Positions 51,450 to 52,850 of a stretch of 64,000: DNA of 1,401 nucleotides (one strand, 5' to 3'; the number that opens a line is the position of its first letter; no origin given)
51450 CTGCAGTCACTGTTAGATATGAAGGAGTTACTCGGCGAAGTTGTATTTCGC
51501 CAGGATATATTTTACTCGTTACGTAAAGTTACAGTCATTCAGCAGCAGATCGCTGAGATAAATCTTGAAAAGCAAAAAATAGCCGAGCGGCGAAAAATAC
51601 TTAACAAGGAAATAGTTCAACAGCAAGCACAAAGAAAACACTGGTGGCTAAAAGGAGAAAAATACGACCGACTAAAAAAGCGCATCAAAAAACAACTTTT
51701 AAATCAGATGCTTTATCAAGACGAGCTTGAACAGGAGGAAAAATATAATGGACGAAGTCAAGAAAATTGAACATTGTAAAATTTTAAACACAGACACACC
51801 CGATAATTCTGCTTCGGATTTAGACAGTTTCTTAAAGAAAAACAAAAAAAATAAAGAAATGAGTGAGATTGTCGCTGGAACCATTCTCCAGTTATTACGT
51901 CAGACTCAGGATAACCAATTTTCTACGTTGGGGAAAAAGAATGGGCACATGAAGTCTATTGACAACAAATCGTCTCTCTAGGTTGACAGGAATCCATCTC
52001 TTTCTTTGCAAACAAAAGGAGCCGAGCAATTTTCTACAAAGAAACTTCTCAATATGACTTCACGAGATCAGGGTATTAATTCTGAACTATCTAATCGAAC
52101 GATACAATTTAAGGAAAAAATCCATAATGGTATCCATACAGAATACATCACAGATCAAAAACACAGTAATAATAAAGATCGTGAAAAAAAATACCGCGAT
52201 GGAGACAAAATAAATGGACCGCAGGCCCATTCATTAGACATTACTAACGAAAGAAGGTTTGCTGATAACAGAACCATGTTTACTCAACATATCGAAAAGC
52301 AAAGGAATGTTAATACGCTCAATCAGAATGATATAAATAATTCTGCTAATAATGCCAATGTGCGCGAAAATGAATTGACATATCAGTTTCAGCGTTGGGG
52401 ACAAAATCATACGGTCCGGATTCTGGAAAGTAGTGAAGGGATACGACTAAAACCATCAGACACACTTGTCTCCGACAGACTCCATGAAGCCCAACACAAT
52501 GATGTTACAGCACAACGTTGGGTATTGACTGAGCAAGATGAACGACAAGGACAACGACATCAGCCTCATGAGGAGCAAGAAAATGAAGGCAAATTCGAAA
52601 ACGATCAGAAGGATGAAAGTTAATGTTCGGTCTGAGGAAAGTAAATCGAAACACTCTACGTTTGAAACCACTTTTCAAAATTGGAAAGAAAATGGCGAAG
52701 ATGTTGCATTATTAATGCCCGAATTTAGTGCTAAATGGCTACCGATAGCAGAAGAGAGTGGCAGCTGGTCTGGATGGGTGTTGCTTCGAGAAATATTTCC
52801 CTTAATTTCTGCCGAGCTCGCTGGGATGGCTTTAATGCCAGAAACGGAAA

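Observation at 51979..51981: In-frame amber codon splits the needle-length regulator gene eivJ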

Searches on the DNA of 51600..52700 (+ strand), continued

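Call 26: get_annotated_region(hit=H1, flank=20000)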
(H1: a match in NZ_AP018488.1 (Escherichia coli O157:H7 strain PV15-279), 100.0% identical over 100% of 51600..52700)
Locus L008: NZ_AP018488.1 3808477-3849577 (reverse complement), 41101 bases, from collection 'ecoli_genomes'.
description: Escherichia coli O157:H7 strain PV15-279 chromosome, complete genome
organism: Escherichia coli O157:H7 strain PV15-279 (NCBI taxid 83334)
replicon: chromosome; assembly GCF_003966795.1
host: Homo sapiens; source: -; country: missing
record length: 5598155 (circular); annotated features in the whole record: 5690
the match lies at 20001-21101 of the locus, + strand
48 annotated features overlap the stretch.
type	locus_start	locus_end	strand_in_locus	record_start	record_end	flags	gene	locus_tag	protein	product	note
CDS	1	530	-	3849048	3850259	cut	ygeY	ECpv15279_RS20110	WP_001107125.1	YgeY family selenium metabolism-linked hydrolase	-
CDS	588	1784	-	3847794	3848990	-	dpaL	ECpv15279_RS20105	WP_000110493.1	diaminopropionate ammonia-lyase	-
CDS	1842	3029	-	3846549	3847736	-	ygeW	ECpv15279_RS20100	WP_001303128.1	knotted carbamoyltransferase YgeW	-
CDS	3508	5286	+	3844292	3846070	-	ygeV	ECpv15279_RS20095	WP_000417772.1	sigma-54 interaction domain-containing protein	-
CDS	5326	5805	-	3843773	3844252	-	xdhC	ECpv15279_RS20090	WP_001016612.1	xanthine dehydrogenase iron sulfur-binding subunit XdhC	-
CDS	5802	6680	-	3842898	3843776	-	xdhB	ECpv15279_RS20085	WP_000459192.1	xanthine dehydrogenase FAD-binding subunit XdhB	-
CDS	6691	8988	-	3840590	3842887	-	xdhA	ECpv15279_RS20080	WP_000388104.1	xanthine dehydrogenase molybdenum-binding subunit XdhA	-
CDS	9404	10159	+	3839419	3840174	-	actS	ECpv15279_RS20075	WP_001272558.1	amidase activator ActS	-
tRNA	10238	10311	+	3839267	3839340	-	-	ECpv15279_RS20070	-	tRNA-Gly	-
CDS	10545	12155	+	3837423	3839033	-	-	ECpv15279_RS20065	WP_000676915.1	glycoside hydrolase family 15 protein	-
CDS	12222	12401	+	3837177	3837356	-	-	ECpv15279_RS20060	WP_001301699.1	GhoT/OrtT family toxin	-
CDS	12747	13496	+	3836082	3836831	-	-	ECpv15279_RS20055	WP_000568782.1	helix-turn-helix domain-containing protein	-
CDS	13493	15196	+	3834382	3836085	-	sctC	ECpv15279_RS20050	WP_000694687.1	type III secretion system outer membrane ring subunit SctC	-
CDS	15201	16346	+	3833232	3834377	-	-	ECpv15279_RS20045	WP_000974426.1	YopN/LcrE/InvE/MxiC type III secretion system gatekeeper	-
CDS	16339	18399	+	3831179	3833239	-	-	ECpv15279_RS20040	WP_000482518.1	EscV/YscV/HrcV family type III secretion system export apparatus protein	-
CDS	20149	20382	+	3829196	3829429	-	-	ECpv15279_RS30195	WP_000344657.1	hypothetical protein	-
CDS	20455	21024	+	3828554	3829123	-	-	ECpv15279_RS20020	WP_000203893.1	SpaN/EivJ family type III secretion system needle length determinant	-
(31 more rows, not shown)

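Call 33: get_annotated_region(hit=H52, flank=700)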
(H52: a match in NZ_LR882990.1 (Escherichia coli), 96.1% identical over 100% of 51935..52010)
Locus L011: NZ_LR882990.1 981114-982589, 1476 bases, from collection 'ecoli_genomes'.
description: Escherichia coli isolate L7_E1373_ETEC chromosome 1, complete sequence
organism: Escherichia coli (NCBI taxid 562)
replicon: chromosome; assembly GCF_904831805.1
host: -; source: -; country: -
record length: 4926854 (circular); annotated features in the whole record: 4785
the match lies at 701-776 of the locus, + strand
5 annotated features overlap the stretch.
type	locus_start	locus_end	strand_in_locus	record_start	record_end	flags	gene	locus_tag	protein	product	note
CDS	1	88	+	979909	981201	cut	sctN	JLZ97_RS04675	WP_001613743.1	type III secretion system ATPase SctN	-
CDS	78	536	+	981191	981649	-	-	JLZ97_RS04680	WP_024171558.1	type III secretion protein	-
CDS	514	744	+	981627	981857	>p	-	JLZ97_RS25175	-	type III secretion protein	incomplete; partial in the middle of a contig; missing C-terminus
CDS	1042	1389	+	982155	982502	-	-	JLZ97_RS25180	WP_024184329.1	SpaN/EivJ family type III secretion system needle length determinant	-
CDS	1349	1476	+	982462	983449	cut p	-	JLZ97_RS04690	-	YscQ/HrcQ family type III secretion apparatus protein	frameshifted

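Call 34: get_annotated_region(hit=H35, flank=700)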
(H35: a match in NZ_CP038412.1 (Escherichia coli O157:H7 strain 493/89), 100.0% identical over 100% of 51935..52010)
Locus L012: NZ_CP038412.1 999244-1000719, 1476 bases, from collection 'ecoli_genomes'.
description: Escherichia coli O157:H7 strain 493/89 chromosome, complete genome
organism: Escherichia coli O157:H7 strain 493/89 (NCBI taxid 83334)
replicon: chromosome; assembly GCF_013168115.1
host: Homo sapiens; source: missing; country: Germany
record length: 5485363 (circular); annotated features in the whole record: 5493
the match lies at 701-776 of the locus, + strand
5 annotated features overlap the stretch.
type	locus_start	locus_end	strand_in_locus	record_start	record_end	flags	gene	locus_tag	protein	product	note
CDS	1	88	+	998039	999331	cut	sctN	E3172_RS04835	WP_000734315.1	type III secretion system ATPase SctN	-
CDS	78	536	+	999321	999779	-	-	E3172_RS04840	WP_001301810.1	type III secretion protein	-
CDS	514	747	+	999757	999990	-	-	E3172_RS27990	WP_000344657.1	hypothetical protein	-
CDS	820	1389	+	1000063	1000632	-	-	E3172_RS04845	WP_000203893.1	SpaN/EivJ family type III secretion system needle length determinant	-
CDS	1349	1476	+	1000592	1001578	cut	-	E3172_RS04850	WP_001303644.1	YscQ/HrcQ family type III secretion apparatus protein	-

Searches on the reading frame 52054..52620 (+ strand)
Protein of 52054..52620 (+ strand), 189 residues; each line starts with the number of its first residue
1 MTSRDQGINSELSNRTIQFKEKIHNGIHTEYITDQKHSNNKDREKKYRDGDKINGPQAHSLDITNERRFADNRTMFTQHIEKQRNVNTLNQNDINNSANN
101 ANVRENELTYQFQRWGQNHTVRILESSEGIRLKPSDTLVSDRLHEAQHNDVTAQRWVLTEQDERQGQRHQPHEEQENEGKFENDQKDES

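Call 24: search_protein_families(proteins=[window:52054-52620:+], library=ncbifam, max_evalue=0.01)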
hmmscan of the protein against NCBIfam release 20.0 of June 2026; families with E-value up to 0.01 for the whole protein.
seq(189 aa): 1 family
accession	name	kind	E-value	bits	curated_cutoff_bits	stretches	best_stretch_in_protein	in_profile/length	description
NF011862.0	PRK15334.1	equivalog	3.5e-10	39.8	648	1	97-178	252-332/336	SPI-1 type III secretion system protein SpaN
